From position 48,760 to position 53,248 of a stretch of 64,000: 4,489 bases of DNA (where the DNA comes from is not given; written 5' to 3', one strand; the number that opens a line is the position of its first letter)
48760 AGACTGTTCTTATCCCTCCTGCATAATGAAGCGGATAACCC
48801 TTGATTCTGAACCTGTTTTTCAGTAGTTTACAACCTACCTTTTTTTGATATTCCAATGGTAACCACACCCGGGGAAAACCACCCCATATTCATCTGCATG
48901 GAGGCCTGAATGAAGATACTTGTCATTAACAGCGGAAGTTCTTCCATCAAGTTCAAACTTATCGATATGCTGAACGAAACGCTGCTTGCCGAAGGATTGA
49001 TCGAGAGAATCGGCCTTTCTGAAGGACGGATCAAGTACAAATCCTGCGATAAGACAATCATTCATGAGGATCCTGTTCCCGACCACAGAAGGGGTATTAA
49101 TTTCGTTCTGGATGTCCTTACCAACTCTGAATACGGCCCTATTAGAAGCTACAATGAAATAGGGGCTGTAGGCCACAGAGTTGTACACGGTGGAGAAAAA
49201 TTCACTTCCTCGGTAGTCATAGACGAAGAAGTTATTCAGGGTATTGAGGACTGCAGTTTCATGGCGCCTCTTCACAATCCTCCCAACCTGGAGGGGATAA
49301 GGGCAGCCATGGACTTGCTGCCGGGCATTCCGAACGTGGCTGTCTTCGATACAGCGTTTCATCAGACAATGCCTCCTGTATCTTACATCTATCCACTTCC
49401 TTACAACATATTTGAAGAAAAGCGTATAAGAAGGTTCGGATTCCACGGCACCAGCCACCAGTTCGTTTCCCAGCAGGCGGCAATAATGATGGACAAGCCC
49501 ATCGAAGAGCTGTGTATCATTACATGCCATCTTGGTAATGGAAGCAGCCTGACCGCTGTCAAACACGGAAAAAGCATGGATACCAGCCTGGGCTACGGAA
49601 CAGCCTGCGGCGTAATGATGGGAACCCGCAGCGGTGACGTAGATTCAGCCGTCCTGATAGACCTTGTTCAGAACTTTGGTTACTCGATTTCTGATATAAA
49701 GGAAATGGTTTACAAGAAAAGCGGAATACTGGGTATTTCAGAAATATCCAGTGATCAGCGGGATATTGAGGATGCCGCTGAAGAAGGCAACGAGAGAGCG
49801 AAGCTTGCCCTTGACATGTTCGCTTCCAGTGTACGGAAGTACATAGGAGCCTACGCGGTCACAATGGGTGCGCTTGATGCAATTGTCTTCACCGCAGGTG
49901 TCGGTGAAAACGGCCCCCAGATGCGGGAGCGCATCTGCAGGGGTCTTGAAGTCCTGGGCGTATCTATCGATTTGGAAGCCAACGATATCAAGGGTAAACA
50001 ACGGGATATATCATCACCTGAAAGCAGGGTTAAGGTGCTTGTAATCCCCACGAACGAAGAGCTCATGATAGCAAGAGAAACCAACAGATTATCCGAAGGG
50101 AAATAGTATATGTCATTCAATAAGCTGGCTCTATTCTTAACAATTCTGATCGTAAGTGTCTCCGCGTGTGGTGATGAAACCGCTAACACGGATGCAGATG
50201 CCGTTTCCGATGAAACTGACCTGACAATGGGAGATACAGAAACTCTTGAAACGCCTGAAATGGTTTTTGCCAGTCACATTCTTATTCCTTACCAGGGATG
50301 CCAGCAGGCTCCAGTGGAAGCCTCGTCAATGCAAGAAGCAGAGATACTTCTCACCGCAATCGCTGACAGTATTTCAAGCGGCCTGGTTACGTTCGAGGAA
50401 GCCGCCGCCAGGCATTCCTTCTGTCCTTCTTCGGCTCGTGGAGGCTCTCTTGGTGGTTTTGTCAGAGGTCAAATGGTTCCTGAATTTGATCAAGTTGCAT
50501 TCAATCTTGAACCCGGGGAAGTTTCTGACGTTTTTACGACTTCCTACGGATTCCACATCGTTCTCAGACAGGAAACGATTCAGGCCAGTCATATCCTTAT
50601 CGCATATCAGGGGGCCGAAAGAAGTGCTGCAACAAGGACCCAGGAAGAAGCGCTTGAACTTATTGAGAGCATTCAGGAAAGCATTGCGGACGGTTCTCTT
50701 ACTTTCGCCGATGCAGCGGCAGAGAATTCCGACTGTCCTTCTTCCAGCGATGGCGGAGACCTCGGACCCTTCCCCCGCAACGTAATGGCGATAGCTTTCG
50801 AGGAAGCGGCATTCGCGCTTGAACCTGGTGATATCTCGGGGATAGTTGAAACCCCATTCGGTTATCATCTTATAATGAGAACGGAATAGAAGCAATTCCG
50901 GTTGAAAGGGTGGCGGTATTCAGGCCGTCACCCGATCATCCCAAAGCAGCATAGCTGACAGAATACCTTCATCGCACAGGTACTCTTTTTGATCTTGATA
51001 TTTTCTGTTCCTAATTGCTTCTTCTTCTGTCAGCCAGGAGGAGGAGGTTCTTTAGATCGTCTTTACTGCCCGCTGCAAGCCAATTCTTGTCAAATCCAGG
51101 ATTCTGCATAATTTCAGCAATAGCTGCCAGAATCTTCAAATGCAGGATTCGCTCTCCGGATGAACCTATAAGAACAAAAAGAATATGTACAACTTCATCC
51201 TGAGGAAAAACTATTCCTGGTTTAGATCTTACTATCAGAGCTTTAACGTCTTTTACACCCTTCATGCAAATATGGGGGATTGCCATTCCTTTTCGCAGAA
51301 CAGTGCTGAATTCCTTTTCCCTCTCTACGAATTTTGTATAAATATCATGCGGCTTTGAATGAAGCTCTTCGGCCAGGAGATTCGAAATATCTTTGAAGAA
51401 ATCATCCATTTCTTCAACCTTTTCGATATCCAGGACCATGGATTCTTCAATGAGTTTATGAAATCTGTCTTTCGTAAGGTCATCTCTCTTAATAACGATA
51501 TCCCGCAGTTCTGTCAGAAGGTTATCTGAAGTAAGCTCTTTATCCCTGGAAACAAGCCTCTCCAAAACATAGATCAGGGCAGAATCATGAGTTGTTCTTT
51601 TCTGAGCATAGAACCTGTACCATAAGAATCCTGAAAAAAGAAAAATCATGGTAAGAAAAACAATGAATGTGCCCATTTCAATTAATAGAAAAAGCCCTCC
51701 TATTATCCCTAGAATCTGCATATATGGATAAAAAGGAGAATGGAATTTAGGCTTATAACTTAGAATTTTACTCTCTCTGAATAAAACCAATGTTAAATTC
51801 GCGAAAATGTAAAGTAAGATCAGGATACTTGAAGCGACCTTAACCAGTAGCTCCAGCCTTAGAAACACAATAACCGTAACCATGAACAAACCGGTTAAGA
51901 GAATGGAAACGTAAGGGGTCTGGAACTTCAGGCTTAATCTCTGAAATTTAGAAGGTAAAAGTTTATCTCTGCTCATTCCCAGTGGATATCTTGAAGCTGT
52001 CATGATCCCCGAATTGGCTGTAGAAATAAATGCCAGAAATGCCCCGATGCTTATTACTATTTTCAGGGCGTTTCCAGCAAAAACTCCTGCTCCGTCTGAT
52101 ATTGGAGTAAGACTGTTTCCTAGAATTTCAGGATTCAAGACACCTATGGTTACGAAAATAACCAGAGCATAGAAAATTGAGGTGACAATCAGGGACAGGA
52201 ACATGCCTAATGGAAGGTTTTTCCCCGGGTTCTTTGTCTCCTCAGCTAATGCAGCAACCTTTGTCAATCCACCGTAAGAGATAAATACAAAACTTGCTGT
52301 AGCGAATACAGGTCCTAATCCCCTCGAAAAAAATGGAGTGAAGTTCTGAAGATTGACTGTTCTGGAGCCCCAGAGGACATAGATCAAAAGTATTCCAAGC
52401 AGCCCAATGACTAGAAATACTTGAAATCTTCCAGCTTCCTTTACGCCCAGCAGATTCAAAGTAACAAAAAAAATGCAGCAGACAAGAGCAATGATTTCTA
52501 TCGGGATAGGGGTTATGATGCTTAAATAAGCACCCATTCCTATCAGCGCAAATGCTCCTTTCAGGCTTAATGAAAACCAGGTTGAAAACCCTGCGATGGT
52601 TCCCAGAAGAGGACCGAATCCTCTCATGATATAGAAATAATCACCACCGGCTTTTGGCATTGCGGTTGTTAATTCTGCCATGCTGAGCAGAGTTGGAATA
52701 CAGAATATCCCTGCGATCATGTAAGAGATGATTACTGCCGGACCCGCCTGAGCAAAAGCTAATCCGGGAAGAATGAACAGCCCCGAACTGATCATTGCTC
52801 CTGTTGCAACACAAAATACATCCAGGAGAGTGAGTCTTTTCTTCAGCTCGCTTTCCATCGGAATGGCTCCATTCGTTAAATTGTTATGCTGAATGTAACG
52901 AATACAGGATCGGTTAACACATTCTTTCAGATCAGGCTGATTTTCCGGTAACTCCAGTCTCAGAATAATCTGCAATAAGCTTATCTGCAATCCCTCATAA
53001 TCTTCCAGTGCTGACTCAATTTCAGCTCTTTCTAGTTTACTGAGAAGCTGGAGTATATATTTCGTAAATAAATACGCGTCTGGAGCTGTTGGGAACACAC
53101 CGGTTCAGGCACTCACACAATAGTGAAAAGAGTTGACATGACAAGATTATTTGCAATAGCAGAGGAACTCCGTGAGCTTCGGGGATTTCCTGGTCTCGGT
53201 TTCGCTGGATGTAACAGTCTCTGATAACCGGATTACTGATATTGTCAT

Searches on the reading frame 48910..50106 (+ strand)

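Call 50: search_protein_families(library=pfam, proteins=[window:48910-50106:+], max_evalue=0.00001)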
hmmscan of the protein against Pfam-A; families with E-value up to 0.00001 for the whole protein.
window:48910-50106:+ (398 aa): 1 family
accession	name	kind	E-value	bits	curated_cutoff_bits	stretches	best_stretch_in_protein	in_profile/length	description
PF00871.23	Acetate_kinase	-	6.6e-149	496.3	22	1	2-389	1-392/392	Acetokinase family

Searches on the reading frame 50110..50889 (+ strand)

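Call 50: search_protein_families(library=pfam, proteins=[window:50110-50889:+], max_evalue=0.00001)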
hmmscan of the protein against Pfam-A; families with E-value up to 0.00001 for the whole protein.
window:50110-50889:+ (259 aa): 3 families
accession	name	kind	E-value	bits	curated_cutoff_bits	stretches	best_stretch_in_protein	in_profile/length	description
PF00639.27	Rotamase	-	9.6e-48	161.6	21.7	2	161-258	1-96/97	PPIC-type PPIASE domain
PF13616.12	Rotamase_3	-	3.8e-43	147.2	22.5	2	155-256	14-111/116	PPIC-type PPIASE domain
PF13145.12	Rotamase_2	-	2.1e-12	48.3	27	0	175-255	41-103/121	PPIC-type PPIASE domain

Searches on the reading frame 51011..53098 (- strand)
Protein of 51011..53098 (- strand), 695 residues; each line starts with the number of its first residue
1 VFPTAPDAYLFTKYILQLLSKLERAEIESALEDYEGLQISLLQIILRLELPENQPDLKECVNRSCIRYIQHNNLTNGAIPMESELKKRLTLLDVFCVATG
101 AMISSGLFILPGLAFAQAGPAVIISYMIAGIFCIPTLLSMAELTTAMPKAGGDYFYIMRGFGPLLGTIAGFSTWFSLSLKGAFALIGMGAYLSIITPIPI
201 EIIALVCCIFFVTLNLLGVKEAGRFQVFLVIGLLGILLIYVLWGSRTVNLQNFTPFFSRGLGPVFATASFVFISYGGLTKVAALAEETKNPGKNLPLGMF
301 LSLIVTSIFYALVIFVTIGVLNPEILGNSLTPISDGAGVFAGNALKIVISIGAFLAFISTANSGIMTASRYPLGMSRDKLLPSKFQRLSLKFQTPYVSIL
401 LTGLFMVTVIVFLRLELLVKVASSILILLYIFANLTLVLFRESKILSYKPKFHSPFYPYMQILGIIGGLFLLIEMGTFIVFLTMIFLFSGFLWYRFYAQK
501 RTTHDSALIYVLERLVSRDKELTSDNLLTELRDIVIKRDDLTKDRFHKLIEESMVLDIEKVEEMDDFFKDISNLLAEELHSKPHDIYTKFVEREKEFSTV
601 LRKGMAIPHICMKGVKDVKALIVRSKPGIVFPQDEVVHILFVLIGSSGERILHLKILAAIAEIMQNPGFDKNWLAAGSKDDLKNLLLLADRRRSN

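Call 50: search_protein_families(library=pfam, proteins=[window:51011-53098:-], max_evalue=0.00001)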
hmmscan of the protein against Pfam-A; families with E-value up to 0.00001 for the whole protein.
window:51011-53098:- (695 aa): 4 families
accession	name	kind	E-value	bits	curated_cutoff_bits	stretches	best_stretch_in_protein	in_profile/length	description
PF13520.12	AA_permease_2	-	9.9e-47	160.2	27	1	89-480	1-406/427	Amino acid permease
PF00324.27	AA_permease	-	6e-41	141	24.6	1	94-493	2-449/470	Amino acid permease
PF00359.27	PTS_EIIA_2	-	8e-21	75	27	1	554-686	7-141/144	Phosphoenolpyruvate-dependent sugar phosphotransferase system, EIIA 2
PF03845.19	Spore_permease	-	4e-10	39.5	23.4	1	89-328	2-241/321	Spore germination protein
